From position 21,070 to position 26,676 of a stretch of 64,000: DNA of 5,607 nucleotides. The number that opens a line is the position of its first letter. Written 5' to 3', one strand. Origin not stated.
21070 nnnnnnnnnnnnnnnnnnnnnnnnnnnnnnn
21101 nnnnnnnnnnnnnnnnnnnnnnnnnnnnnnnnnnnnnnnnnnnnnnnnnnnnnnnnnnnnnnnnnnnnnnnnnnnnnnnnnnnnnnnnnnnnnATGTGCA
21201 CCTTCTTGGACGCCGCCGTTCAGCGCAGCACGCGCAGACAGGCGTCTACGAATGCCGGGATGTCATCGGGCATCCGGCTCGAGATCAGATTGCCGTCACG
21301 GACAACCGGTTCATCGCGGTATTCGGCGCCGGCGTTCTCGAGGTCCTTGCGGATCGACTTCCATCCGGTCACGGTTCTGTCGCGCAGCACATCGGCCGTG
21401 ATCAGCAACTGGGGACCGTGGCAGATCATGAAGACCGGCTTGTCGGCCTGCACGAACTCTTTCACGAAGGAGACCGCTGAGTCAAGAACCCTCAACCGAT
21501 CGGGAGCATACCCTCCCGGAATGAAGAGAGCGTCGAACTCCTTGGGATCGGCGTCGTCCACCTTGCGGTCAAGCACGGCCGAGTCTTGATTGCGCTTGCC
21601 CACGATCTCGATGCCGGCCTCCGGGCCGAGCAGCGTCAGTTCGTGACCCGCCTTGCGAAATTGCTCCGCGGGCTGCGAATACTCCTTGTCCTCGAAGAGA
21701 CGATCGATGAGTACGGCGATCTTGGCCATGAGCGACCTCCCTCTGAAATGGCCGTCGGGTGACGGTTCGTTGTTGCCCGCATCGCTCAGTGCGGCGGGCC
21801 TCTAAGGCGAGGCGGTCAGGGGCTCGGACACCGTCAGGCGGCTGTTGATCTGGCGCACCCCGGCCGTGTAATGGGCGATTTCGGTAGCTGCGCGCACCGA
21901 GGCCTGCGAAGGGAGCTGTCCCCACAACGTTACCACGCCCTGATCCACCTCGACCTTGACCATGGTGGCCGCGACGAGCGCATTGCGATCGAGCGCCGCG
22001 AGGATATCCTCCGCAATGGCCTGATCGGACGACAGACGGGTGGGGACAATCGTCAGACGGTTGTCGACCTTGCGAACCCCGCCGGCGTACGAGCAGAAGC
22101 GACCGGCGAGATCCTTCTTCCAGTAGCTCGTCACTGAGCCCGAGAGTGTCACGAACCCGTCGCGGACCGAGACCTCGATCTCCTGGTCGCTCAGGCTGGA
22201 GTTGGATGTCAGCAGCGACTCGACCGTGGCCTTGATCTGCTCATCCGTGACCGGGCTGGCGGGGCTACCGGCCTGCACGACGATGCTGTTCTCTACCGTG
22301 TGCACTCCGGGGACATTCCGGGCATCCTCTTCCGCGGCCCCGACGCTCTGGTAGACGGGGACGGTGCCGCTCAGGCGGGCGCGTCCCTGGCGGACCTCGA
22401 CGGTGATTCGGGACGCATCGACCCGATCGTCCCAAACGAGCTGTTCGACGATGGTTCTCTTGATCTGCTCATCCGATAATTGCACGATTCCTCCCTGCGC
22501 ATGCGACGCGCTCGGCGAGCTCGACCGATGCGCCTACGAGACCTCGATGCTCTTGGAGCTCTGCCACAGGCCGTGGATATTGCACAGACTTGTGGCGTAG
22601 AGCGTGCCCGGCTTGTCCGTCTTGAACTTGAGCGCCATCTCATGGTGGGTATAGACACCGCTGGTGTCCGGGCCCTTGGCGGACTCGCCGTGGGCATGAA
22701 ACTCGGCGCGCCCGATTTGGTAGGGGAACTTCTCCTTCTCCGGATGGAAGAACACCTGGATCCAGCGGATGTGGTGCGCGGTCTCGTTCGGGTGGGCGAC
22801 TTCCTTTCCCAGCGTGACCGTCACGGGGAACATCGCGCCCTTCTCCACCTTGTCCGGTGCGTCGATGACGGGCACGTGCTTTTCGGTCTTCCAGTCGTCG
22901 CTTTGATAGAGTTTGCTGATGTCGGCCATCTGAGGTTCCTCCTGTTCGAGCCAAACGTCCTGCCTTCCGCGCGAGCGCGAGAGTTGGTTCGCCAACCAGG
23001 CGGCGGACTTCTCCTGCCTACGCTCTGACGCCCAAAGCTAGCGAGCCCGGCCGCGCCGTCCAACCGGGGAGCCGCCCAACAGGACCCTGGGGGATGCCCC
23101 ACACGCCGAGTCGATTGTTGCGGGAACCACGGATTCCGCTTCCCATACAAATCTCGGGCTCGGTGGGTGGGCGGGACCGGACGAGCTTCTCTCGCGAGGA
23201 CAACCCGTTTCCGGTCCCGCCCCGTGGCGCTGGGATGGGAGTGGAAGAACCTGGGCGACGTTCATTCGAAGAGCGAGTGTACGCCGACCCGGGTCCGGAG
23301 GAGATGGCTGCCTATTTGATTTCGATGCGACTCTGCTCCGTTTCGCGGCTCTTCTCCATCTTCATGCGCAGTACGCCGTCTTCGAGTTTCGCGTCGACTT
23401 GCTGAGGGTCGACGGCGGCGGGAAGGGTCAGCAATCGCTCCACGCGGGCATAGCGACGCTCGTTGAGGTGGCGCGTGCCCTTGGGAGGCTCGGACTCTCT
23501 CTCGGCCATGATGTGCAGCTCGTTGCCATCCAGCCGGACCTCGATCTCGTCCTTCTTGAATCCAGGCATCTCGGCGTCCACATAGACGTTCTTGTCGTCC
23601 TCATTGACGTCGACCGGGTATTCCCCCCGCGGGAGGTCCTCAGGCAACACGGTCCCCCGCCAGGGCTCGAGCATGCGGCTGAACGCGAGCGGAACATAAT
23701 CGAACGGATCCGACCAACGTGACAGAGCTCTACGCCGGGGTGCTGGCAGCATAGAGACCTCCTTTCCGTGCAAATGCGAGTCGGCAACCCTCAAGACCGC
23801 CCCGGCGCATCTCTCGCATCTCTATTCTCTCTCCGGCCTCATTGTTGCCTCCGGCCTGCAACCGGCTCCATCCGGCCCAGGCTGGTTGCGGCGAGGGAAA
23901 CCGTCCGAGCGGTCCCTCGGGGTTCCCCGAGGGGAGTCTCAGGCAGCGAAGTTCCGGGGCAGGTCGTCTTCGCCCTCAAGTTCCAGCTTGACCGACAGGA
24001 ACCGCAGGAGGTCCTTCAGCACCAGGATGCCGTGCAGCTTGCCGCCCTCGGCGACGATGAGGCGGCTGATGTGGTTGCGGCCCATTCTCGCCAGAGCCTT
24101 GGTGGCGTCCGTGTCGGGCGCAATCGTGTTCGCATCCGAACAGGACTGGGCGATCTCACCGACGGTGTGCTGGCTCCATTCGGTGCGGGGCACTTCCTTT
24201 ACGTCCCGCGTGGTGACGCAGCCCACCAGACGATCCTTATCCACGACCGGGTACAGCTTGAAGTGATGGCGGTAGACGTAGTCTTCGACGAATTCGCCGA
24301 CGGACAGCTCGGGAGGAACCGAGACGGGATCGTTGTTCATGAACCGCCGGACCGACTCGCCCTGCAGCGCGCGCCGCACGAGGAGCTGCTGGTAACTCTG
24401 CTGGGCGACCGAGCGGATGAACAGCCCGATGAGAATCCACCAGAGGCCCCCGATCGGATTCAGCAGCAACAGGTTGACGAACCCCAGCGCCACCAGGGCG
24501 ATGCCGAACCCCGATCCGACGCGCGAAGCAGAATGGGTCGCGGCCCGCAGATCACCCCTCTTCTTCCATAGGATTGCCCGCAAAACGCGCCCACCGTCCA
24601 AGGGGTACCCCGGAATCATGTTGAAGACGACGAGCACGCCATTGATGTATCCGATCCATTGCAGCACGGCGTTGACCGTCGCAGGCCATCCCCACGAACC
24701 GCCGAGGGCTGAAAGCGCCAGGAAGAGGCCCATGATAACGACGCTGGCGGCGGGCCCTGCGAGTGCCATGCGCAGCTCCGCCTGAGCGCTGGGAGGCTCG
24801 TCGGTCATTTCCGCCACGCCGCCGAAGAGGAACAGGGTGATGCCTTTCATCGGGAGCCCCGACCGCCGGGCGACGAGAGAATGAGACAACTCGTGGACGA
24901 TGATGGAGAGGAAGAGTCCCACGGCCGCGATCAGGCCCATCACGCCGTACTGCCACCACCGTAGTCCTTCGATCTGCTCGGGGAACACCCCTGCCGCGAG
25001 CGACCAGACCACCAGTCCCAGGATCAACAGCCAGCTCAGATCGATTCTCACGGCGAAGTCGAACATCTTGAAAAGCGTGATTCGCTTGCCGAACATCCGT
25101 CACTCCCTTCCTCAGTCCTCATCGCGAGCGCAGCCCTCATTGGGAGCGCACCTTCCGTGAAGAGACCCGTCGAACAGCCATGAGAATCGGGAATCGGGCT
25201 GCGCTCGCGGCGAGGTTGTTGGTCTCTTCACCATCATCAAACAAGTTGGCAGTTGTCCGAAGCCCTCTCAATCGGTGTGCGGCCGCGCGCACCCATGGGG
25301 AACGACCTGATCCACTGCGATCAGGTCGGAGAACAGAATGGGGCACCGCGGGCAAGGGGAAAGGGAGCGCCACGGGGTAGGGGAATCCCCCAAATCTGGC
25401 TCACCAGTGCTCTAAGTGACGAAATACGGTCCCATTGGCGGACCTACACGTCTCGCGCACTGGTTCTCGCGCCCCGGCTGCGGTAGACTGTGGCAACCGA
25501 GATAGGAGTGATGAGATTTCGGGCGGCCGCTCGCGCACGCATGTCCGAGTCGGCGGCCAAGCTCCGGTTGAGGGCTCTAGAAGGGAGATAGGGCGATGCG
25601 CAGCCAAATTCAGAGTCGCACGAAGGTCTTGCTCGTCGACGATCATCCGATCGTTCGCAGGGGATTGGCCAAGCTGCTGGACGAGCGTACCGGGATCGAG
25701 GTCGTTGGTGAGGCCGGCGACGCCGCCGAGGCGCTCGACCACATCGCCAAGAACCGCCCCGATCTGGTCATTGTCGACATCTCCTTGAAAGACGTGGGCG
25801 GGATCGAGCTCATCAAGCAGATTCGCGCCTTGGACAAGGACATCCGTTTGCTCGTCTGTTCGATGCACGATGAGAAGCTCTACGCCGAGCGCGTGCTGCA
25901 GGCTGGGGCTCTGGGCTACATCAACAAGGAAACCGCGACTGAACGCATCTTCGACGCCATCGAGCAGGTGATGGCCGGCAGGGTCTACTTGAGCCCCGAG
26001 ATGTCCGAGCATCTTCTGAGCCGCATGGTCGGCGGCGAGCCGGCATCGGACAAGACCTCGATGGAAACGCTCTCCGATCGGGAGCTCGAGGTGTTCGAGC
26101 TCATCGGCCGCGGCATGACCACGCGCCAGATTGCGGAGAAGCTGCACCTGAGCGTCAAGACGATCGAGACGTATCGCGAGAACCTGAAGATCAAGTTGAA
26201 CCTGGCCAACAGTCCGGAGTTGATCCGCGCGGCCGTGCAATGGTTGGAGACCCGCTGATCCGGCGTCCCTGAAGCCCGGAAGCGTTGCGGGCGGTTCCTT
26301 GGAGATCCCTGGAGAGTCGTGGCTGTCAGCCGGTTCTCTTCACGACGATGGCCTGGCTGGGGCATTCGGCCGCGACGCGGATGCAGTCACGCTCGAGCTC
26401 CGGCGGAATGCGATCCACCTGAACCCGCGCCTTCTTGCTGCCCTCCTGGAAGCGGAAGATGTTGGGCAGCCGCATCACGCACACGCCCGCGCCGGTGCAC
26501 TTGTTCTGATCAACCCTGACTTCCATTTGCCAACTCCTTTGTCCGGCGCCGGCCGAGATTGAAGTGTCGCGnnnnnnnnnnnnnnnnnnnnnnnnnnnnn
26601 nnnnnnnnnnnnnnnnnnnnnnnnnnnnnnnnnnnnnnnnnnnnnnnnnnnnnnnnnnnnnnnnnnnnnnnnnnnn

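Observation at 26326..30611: GH65 phosphorylase operon with a fused beta-PGM/trehalose-phosphate-phosphatase and a trailing ferredoxin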

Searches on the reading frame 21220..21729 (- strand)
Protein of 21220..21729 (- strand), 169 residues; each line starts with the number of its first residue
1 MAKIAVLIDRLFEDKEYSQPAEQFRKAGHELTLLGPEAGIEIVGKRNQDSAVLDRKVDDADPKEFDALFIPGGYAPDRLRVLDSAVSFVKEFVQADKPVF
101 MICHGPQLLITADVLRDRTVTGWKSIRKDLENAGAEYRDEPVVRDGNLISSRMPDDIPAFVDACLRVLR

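Call 28: search_protein_families(library=pfam, proteins=[window:21220-21729:-], max_evalue=0.001)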
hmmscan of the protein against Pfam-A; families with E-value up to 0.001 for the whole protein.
window:21220-21729:- (169 aa): 2 families
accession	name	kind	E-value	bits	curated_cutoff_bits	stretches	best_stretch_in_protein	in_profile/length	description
PF01965.30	DJ-1_PfpI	-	9.2e-49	165.9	26.6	1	3-165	2-163/165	DJ-1/PfpI family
PF00117.34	GATase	-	0.00011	22.4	22.8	1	56-112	38-88/190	Glutamine amidotransferase class-I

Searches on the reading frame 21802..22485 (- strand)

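Call 28: search_protein_families(library=pfam, proteins=[window:21802-22485:-], max_evalue=0.001)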
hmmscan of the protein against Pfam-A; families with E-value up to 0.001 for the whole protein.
window:21802-22485:- (227 aa): 1 family
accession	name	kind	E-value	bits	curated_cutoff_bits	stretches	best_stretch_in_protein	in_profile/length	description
PF04972.22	BON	-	1.7e-47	160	27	3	4-71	1-68/69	BON domain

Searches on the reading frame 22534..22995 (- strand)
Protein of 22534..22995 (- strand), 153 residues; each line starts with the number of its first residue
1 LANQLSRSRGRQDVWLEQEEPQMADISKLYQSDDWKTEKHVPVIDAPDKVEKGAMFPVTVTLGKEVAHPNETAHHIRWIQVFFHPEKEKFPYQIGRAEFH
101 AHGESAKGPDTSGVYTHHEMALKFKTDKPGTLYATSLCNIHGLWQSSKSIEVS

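Call 28: search_protein_families(library=pfam, proteins=[window:22534-22995:-], max_evalue=0.001)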
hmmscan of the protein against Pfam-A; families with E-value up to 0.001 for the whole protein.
window:22534-22995:- (153 aa): 1 family
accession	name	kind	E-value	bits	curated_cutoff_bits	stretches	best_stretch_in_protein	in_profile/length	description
PF01880.24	Desulfoferrodox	-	4e-32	111.1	22.2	1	33-146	2-97/98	Desulfoferrodoxin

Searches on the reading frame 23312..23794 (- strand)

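Call 28: search_protein_families(library=pfam, proteins=[window:23312-23794:-], max_evalue=0.001)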
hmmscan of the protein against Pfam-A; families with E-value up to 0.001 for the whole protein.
window:23312-23794:- (160 aa): 2 families
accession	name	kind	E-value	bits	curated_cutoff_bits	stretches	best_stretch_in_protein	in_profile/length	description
PF00011.27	HSP20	-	1.5e-19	70.4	20.8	1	63-159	2-101/102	Hsp20/alpha crystallin family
PF17886.7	ArsA_HSP20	-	1.4e-07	31.4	22.5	1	68-146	2-63/63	HSP20-like domain found in ArsA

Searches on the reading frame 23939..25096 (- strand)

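Call 28: search_protein_families(library=pfam, proteins=[window:23939-25096:-], max_evalue=0.001)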
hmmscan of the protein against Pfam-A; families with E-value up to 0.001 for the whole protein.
window:23939-25096:- (385 aa): 3 families
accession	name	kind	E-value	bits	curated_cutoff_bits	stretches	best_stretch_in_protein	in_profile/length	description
PF02163.28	Peptidase_M50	-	1.9e-22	80.1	27.2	2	57-129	2-100/221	Peptidase family M50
PF00571.33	CBS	-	9.7e-20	71.1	24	2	249-301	1-53/57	CBS domain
PF13398.12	Peptidase_M50B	-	0.00017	21.8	26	1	62-133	22-92/201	Peptidase M50B-like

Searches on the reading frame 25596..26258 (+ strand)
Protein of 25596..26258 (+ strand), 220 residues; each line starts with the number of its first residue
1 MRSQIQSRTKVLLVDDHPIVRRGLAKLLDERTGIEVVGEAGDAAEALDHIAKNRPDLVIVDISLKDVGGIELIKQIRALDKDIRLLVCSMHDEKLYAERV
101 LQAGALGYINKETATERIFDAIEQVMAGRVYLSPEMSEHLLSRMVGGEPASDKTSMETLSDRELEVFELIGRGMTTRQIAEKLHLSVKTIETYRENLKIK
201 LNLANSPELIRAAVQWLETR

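Call 28: search_protein_families(library=pfam, proteins=[window:25596-26258:+], max_evalue=0.001)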
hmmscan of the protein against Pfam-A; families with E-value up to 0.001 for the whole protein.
window:25596-26258:+ (220 aa): 3 families
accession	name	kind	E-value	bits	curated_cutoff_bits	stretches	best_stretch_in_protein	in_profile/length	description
PF00072.30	Response_reg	-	6.3e-29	100.8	30.2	1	11-123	1-111/111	Response regulator receiver domain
PF00196.25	GerE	-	5.4e-17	61.6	23.5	1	158-213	2-57/57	Bacterial regulatory proteins, luxR family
PF08281.18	Sigma70_r4_2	-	6.6e-06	26.1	25.7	1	156-193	8-46/54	Sigma-70, region 4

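Call 48: search_solved_structures(query=window:25596-26258:+, max_evalue=1e-10)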
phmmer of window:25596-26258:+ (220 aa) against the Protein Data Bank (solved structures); distinct sequences matched with E-value up to 1e-10: 48.
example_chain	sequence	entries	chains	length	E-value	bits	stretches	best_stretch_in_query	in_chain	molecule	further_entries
3c3w_A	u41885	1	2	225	3.4e-31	112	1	9-206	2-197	TWO COMPONENT TRANSCRIPTIONAL REGULATORY PROTEIN DEVR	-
3cz5_A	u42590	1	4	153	7e-30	107.7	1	7-148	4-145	Two-component response regulator, LuxR family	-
7ve6_A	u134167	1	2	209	1.8e-28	103.1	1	9-210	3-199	Response regulator protein VraR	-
4gvp_A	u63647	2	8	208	2.1e-28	102.9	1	10-210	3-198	Response regulator protein vraR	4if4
5hev_A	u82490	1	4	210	4.2e-28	101.9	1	10-205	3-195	Response regulator protein VraR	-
1a04_A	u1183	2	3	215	1.4e-24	90.4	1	8-206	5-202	NITRATE/NITRITE RESPONSE REGULATOR PROTEIN NARL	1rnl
4yn8_A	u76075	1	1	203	4.8e-24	88.7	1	9-215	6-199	Response regulator ChrA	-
5f64_A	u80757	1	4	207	6.5e-24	88.2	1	10-206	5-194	Positive transcription regulator EvgA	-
8zwn_A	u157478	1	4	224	8.2e-24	87.9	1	11-206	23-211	DNA-binding transcriptional activator EvgA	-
4ldz_A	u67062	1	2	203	1.4e-21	80.6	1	9-211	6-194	Transcriptional regulatory protein DesR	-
4zmr_A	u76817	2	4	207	7.5e-20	75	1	7-213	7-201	Response regulator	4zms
4hye_A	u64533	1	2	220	1.6e-19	73.9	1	9-213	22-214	Response regulator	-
6eo2_A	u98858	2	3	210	6.7e-19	71.9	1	9-210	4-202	Transcriptional regulatory protein RcsB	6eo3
5o8y_A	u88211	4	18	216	6.9e-19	71.8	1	9-210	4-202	Transcriptional regulatory protein RcsB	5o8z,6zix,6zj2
5vxn_A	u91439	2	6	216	7e-19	71.8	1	9-210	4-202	Transcriptional regulatory protein RcsB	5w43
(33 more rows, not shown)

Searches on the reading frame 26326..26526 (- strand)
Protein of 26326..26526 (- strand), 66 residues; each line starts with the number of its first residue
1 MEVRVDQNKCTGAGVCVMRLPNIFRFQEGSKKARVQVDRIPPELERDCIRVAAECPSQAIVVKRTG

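Call 7: search_protein_families(library=pfam, proteins=[window:26326-26526:-], max_evalue=0.01)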
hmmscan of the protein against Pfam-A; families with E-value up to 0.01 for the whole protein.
window:26326-26526:- (66 aa): 4 families
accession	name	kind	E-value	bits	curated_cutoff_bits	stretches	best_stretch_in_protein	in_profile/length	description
PF13459.11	Fer4_15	-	1.9e-12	48.1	22.4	1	3-62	1-66/66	4Fe-4S single cluster domain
PF13370.11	Fer4_13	-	2.8e-11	44.4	24.5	1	5-60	1-56/58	4Fe-4S single cluster domain of Ferredoxin I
PF06902.16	Fer4_19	-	0.00019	21.8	24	1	2-62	7-61/64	Divergent 4Fe-4S mono-cluster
PF12837.12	Fer4_6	-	0.0011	19.2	25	0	3-18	2-17/24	4Fe-4S binding domain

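Call 8: search_protein_families(library=ncbifam, proteins=[window:26326-26526:-], max_evalue=0.01)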
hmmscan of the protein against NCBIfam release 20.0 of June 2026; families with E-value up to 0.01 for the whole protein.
window:26326-26526:- (66 aa): 3 families
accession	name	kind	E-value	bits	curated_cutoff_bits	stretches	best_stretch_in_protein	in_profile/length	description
NF040864.1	HgcB_ferredoxin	equivalog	0.0002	21.1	99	1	4-64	10-65/93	mercury methylation ferredoxin HgcB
NF005503.0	PRK07118.1-2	equivalog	0.0027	17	252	1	3-38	162-196/292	RnfABCDGE type electron transport complex subunit B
TIGR01582.1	FDH-beta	equivalog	0.0037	16.4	334.7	1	4-62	120-179/283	formate dehydrogenase subunit beta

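Call 11: search_solved_structures(query=window:26326-26526:-, max_evalue=0.01)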
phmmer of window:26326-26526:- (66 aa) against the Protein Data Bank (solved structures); distinct sequences matched with E-value up to 0.01: 8.
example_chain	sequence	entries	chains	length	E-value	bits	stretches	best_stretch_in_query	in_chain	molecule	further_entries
1rof_A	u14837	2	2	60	3.2e-06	30.7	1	1-63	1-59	FERREDOXIN | FERREDOXIN(A)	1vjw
2z8q_A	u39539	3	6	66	8.2e-06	29.4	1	2-63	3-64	Ferredoxin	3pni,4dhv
1siz_A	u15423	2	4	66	1.4e-05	28.7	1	2-63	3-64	Ferredoxin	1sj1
8amp_A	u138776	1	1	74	2.1e-05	28.1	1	3-66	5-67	Possible ferredoxin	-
7m1n_A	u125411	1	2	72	2.3e-05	28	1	3-63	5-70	Putative ferredoxin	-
7m1o_A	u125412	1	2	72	6.6e-05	26.6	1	3-63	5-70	Putative ferredoxin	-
1dwl_A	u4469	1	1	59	0.0019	21.9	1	4-60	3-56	FERREDOXIN I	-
1f2g_A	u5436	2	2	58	0.0032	21.2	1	8-61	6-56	FERREDOXIN II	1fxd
